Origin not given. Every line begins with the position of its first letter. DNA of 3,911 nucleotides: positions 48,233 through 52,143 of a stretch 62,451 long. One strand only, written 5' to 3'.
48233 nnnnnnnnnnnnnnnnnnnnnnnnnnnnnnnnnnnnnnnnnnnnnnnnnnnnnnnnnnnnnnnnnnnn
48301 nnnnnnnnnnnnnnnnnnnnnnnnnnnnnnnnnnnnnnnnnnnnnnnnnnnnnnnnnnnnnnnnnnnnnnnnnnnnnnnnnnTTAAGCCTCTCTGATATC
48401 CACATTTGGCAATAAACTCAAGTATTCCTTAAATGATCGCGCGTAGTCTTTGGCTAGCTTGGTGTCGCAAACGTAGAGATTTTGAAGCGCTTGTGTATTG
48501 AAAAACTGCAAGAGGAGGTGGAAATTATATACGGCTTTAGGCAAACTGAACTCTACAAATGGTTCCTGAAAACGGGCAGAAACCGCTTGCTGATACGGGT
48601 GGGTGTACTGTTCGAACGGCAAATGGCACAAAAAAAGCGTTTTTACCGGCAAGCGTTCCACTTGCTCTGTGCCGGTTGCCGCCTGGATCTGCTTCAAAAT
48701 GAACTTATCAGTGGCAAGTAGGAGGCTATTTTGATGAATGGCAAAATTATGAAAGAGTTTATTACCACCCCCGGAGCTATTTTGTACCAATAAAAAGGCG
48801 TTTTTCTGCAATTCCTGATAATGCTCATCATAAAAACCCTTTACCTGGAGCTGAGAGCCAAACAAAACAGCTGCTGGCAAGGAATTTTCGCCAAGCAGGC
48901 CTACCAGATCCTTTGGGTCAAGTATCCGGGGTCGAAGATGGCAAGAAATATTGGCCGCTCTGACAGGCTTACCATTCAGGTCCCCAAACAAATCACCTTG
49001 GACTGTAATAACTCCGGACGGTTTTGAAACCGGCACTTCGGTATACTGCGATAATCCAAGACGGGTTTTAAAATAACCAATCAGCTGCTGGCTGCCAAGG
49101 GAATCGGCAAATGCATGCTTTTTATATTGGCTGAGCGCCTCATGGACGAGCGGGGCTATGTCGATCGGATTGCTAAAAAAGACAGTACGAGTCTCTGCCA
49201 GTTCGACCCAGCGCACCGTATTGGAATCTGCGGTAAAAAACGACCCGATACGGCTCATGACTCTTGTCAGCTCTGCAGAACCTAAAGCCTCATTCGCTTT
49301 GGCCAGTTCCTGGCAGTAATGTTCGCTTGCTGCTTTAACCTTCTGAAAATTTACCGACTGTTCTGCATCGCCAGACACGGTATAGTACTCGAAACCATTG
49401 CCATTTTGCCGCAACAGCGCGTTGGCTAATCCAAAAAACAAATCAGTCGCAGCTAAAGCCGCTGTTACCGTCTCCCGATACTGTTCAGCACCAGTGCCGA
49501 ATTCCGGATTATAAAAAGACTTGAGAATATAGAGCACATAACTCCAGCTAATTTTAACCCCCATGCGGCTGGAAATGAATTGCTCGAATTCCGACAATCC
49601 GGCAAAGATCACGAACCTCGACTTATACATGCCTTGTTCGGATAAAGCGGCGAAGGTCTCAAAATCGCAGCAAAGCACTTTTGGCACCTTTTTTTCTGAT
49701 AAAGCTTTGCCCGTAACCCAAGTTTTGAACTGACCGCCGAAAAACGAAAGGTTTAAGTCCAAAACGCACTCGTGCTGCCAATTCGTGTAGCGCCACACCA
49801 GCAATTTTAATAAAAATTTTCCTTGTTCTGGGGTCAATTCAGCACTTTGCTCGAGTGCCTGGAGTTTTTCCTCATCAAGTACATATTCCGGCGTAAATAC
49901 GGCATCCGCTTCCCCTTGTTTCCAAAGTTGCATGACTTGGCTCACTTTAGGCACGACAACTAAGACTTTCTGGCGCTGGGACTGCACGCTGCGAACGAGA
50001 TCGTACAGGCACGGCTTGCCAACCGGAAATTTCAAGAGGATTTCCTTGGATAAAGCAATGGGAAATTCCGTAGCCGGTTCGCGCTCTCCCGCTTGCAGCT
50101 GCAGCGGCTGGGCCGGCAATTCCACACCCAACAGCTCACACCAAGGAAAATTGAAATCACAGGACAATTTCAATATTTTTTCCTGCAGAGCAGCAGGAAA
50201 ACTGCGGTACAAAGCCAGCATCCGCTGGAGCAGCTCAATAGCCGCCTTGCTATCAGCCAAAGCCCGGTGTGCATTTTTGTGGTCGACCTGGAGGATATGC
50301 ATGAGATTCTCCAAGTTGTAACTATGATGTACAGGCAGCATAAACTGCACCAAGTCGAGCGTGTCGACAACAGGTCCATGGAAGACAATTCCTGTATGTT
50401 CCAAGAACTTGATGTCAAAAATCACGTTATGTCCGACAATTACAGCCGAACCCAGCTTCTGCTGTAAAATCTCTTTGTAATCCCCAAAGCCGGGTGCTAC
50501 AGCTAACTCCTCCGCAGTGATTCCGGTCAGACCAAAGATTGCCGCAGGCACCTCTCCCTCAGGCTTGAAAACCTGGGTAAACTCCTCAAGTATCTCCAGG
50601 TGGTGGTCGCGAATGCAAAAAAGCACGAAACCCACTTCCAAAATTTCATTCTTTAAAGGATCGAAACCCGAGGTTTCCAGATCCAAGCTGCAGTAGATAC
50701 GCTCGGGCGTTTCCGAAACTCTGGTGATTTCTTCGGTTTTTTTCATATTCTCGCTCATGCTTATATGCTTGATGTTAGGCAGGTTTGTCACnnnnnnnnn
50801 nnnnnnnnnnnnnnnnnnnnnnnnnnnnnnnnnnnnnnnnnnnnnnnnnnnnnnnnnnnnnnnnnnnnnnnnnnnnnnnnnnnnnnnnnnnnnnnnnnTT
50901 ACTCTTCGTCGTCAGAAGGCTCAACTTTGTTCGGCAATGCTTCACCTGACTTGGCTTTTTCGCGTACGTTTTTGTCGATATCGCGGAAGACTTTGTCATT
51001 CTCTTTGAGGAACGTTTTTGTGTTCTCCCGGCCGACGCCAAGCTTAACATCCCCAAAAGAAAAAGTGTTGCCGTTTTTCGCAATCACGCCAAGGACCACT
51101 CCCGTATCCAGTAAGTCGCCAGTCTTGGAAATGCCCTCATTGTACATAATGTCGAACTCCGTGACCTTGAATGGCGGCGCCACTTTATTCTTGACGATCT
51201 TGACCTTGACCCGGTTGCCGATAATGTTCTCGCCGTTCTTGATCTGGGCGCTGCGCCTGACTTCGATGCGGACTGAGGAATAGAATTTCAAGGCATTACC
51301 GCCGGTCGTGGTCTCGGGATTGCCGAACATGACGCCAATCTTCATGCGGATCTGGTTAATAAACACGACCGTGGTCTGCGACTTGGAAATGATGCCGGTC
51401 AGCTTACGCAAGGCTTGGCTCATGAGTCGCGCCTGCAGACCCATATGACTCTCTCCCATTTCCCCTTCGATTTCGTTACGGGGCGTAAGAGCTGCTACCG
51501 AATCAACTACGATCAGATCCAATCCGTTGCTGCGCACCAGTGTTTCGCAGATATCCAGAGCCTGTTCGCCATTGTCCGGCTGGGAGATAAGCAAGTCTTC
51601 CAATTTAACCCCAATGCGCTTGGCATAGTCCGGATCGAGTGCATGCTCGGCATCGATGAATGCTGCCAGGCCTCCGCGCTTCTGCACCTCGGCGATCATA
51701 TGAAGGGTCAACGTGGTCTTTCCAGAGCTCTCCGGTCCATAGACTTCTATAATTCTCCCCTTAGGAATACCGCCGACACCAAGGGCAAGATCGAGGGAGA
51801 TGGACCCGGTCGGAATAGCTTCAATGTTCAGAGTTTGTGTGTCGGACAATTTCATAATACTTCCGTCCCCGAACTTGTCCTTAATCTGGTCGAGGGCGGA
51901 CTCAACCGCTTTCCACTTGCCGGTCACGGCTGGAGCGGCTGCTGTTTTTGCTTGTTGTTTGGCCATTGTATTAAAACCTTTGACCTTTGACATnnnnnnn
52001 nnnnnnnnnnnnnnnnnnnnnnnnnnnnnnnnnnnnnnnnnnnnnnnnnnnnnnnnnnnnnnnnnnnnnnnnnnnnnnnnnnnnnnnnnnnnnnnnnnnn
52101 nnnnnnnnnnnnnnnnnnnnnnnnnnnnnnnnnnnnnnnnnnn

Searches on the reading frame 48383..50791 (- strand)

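Call 78: search_protein_families(library=pfam, proteins=[window:48383-50791:-], max_evalue=0.00001)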
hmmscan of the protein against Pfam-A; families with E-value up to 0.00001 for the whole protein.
window:48383-50791:- (802 aa): 2 families
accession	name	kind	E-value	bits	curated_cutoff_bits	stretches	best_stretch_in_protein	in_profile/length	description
PF00929.31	RNase_T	-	3e-22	80.4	24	1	36-188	3-164/164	Exonuclease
PF21762.3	DEDDh_C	-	2.8e-06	28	27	0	110-190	102-187/188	DNA polymerase III subunit epsilon-like, C-terminal domain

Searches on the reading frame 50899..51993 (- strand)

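Call 78: search_protein_families(library=pfam, proteins=[window:50899-51993:-], max_evalue=0.00001)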
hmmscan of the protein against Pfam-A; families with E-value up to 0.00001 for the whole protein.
window:50899-51993:- (364 aa): 5 families
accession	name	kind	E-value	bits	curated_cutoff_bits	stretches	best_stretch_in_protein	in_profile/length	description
PF00154.27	RecA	-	5.3e-140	465.7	27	1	28-289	1-262/262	recA bacterial DNA recombination protein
PF21096.2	RecA_C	-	5.9e-16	58.8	27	1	292-347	1-56/57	RecA C-terminal domain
PF08423.17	Rad51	-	4.1e-11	43.1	22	1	58-248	6-212/244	Rad51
PF06745.19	ATPase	-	1.8e-06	28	26.6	0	61-116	2-57/231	KaiC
PF13481.12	AAA_25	-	4.2e-06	27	27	0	74-173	28-159/195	AAA domain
